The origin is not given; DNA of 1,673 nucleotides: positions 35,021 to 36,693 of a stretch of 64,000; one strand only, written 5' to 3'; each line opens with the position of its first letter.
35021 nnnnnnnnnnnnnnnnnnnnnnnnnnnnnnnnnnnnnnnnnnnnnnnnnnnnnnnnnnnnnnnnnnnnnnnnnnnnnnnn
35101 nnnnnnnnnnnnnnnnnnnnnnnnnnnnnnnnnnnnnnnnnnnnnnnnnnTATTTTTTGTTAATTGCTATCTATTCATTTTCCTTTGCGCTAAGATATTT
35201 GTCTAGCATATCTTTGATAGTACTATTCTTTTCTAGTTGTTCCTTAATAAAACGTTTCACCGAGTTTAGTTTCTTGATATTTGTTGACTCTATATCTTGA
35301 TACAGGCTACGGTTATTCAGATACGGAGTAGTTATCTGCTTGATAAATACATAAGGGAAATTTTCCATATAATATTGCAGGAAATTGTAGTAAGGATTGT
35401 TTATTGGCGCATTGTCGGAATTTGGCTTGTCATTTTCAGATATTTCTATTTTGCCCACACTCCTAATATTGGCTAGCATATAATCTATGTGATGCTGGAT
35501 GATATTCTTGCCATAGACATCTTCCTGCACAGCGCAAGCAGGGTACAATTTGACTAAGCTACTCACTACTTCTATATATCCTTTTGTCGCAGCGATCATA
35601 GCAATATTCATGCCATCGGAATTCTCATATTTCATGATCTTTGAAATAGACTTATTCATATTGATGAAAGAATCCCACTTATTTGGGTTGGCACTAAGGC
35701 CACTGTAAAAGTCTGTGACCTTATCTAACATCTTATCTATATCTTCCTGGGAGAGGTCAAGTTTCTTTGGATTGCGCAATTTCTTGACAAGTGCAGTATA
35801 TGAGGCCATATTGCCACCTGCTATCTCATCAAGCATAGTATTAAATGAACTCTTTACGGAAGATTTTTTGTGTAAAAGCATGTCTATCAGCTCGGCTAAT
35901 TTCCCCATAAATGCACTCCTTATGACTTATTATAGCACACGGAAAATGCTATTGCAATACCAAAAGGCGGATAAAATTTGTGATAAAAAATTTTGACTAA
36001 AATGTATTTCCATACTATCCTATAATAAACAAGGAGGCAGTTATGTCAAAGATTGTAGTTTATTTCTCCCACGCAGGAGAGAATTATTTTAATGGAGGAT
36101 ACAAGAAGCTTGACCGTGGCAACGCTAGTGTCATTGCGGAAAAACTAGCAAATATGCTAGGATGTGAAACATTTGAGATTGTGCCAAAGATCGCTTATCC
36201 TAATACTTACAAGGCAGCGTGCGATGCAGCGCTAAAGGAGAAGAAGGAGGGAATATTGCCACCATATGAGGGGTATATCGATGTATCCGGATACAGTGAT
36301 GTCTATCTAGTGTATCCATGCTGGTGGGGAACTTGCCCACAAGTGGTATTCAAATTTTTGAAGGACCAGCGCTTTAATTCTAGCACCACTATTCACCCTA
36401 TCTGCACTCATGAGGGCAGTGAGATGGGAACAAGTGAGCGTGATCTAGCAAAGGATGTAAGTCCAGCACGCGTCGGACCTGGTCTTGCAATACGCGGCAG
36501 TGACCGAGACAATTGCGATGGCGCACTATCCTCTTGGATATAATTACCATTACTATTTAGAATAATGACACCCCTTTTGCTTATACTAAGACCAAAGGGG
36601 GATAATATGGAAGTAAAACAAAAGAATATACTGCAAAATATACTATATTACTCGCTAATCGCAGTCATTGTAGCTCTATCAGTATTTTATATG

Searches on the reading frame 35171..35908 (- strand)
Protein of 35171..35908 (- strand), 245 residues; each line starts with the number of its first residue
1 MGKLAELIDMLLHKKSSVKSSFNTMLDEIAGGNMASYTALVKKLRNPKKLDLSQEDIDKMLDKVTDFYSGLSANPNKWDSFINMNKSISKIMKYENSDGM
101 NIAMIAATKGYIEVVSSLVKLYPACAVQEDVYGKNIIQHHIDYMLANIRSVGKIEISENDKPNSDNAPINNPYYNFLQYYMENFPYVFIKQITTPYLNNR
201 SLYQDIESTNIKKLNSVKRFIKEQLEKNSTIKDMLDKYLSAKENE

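Call 20: search_protein_families(library=pfam, proteins=[window:35171-35908:-], max_evalue=0.01)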
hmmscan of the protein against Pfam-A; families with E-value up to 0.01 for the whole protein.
window:35171-35908:- (245 aa): 0 families

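Call 57: find_encoding_contigs(protein=window:35171-35908:-, flank=3000, max_places=10)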
Protein window:35171-35908:- (245 aa): no gene with exactly this product is on record in the collection.

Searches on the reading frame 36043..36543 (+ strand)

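Call 80: search_protein_families(library=pfam, proteins=[window:36043-36543:+], max_evalue=0.0001)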
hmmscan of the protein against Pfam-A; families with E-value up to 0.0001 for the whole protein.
window:36043-36543:+ (166 aa): 1 family
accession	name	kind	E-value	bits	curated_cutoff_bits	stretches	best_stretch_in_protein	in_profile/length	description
PF12682.12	Flavodoxin_4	-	8.9e-12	45.2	24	1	26-153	11-142/155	Flavodoxin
